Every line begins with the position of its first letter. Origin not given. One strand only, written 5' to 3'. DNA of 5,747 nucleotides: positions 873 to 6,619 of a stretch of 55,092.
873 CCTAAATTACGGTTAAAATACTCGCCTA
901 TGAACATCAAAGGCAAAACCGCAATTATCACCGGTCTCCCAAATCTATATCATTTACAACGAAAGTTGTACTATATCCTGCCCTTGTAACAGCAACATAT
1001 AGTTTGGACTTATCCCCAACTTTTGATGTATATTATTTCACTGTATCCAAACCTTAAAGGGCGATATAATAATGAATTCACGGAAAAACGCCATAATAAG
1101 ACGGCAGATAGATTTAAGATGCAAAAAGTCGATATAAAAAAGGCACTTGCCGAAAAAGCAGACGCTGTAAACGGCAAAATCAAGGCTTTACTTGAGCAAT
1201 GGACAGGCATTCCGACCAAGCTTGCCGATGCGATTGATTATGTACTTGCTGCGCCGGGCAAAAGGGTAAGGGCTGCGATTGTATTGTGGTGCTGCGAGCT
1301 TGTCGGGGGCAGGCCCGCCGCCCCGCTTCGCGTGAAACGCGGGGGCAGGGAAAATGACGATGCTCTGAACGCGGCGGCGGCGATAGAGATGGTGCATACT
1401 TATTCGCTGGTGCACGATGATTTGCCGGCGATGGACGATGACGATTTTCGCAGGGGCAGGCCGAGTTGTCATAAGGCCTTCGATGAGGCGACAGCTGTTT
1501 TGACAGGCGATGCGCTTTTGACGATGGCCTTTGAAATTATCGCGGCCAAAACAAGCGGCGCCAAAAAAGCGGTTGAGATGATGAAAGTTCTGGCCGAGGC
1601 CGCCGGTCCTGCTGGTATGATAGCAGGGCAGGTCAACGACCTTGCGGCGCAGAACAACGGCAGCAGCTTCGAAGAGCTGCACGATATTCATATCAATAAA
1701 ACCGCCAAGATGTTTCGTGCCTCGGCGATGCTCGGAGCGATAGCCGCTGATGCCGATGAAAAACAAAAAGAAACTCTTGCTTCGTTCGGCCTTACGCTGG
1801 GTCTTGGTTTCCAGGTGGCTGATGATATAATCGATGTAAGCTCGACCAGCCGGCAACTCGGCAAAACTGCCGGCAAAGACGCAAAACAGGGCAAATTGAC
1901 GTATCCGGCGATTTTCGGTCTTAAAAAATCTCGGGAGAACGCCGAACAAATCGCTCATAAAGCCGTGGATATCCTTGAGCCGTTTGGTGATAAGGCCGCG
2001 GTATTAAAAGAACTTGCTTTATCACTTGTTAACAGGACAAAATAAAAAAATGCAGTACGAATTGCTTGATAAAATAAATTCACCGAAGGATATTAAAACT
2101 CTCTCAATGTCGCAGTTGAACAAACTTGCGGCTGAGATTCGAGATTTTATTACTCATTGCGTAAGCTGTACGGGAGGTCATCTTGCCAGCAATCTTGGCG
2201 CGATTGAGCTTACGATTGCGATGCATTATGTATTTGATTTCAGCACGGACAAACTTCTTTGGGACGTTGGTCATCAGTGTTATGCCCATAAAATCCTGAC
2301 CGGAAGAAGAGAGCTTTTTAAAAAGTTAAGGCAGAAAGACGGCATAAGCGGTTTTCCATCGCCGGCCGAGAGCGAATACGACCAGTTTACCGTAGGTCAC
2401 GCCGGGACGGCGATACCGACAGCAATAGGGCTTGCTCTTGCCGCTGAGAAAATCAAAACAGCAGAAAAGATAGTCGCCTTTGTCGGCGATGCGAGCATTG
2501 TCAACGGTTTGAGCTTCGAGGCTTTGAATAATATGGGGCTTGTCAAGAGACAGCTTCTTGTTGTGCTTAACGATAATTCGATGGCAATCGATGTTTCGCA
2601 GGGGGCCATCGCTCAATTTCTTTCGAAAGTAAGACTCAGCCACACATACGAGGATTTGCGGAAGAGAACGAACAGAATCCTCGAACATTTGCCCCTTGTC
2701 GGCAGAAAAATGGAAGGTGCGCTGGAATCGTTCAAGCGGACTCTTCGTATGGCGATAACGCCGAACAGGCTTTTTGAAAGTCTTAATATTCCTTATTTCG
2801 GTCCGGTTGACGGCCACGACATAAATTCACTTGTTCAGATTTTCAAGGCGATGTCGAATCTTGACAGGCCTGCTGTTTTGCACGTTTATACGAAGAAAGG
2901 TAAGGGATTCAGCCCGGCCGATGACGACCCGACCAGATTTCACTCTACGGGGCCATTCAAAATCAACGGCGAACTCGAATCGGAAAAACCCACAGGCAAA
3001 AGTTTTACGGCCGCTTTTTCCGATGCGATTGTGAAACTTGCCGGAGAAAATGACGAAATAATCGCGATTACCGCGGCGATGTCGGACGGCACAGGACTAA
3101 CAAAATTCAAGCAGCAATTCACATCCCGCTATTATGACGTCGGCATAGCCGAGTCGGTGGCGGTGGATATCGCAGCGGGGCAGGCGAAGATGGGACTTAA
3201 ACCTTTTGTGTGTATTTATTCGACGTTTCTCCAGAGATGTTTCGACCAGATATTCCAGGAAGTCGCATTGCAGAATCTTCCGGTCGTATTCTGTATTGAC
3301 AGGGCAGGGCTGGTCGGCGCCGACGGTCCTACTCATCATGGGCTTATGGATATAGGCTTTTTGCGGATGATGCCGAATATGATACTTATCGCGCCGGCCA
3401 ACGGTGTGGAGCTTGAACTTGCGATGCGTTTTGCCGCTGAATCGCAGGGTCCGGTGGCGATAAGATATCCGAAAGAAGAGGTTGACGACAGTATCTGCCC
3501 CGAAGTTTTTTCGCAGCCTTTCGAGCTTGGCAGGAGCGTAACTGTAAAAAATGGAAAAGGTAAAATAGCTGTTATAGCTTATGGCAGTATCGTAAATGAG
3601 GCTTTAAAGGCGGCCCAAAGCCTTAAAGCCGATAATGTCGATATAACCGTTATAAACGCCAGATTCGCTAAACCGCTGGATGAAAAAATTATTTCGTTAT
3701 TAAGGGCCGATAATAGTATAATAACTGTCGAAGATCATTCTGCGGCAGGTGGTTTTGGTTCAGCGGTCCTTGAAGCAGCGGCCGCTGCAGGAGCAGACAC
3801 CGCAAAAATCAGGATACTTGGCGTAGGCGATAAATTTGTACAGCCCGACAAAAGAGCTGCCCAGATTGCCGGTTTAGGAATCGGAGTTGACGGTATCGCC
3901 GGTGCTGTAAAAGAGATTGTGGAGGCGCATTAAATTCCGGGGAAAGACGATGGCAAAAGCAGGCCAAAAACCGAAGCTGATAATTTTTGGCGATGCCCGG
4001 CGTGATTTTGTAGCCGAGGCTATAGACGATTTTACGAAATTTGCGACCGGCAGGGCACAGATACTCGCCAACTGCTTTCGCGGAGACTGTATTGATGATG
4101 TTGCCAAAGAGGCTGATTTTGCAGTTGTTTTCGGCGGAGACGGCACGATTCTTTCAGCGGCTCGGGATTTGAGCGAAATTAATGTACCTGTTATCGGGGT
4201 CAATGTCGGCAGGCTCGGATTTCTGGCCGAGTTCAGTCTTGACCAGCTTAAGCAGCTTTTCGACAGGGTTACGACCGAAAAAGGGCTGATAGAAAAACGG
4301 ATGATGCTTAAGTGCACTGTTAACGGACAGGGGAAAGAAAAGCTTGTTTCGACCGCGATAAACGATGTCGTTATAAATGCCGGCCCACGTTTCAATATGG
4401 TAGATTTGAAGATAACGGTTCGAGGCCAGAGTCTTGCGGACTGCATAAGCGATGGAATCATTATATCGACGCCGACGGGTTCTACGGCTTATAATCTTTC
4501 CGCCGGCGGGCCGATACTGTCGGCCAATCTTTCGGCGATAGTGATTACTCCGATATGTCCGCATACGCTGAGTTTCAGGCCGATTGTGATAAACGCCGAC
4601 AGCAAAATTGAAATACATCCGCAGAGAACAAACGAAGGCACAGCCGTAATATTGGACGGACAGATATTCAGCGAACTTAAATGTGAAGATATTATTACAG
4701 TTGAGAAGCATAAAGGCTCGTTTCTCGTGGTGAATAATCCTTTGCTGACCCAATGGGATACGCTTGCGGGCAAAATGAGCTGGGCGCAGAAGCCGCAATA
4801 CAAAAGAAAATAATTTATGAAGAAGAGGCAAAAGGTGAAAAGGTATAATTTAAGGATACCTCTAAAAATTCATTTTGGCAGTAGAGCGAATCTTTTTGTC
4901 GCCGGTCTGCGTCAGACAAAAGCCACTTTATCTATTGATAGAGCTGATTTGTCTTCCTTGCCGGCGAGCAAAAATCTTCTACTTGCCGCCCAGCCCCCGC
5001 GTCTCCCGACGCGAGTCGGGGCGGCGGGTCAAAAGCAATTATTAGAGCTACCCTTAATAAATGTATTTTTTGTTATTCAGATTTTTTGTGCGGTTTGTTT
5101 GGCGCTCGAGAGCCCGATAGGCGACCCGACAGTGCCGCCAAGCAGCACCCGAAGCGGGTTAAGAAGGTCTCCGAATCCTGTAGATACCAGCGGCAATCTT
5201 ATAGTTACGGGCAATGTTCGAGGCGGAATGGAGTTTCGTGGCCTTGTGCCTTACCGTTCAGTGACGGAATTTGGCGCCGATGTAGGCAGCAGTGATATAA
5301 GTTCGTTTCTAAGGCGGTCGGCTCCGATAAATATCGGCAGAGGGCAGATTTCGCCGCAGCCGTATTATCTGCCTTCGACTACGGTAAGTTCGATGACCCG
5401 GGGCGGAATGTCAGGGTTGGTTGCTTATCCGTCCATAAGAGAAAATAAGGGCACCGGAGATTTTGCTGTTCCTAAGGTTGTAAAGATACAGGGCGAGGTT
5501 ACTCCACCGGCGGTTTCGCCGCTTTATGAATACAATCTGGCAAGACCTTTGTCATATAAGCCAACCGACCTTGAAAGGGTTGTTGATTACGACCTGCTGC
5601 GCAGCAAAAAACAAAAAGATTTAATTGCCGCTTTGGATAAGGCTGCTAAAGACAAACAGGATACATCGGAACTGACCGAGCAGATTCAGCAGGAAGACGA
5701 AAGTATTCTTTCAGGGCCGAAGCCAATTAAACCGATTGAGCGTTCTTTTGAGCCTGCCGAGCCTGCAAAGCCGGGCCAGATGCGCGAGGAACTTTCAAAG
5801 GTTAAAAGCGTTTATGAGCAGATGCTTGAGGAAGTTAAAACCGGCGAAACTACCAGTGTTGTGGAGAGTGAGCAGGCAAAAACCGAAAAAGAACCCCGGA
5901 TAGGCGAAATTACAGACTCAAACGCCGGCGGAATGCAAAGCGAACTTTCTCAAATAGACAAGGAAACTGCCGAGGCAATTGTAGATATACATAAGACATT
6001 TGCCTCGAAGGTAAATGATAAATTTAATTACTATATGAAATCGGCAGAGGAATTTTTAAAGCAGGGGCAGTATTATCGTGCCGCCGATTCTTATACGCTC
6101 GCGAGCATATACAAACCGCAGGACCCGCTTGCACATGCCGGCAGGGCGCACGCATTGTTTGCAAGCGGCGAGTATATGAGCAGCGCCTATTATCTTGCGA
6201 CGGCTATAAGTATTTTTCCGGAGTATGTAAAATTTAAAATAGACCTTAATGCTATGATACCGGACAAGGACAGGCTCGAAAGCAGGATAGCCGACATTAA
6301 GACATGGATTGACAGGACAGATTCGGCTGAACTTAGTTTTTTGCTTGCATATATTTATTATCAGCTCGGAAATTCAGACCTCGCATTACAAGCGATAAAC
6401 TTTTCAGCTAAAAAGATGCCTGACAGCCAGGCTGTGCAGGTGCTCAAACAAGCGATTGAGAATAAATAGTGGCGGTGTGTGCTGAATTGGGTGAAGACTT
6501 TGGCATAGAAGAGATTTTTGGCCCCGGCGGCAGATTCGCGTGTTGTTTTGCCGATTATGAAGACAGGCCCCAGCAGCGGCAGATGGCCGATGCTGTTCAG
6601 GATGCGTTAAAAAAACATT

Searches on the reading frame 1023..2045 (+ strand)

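Call 75: search_protein_families(library=pfam, proteins=[window:1023-2045:+], max_evalue=0.00001)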
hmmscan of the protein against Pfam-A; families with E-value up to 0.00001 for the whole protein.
window:1023-2045:+ (340 aa): 1 family
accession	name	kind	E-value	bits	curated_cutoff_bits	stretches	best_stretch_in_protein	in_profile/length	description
PF00348.22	polyprenyl_synt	-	1.1e-61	208.6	27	1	66-313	3-232/251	Polyprenyl synthetase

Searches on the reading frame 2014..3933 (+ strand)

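Call 75: search_protein_families(library=pfam, proteins=[window:2014-3933:+], max_evalue=0.00001)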
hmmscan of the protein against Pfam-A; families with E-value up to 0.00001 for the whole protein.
window:2014-3933:+ (639 aa): 3 families
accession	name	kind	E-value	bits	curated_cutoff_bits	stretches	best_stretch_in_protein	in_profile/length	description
PF13292.11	DXP_synthase_N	-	1.3e-104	349.7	21.2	1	18-293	1-274/274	1-deoxy-D-xylulose-5-phosphate synthase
PF02779.29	Transket_pyr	-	2.9e-42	144.7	27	1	330-490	4-172/174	Transketolase, pyrimidine binding domain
PF02780.25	Transketolase_C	-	1.2e-23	83.8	25.9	1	511-626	5-122/124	Transketolase, C-terminal domain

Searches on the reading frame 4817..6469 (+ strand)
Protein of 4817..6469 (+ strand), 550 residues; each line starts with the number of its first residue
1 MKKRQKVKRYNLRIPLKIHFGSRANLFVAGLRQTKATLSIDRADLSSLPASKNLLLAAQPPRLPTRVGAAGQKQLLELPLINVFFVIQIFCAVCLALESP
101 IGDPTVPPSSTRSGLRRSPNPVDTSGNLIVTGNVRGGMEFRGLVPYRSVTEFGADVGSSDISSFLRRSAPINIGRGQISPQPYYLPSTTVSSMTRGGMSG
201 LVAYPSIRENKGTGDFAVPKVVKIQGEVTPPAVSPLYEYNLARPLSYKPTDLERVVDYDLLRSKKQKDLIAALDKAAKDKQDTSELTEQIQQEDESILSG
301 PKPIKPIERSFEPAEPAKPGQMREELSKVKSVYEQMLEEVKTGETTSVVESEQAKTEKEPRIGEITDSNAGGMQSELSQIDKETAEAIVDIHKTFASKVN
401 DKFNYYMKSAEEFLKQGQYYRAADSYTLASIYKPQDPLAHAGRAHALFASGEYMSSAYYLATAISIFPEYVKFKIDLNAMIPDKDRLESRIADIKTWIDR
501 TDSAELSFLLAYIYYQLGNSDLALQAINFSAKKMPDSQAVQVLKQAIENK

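Call 75: search_protein_families(library=pfam, proteins=[window:4817-6469:+], max_evalue=0.00001)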
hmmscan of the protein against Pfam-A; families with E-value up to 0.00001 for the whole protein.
window:4817-6469:+ (550 aa): 1 family
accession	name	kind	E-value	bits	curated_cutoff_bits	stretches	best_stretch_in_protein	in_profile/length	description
PF13432.12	TPR_16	-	6.9e-06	26.8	32.7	0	410-468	4-62/65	Tetratricopeptide repeat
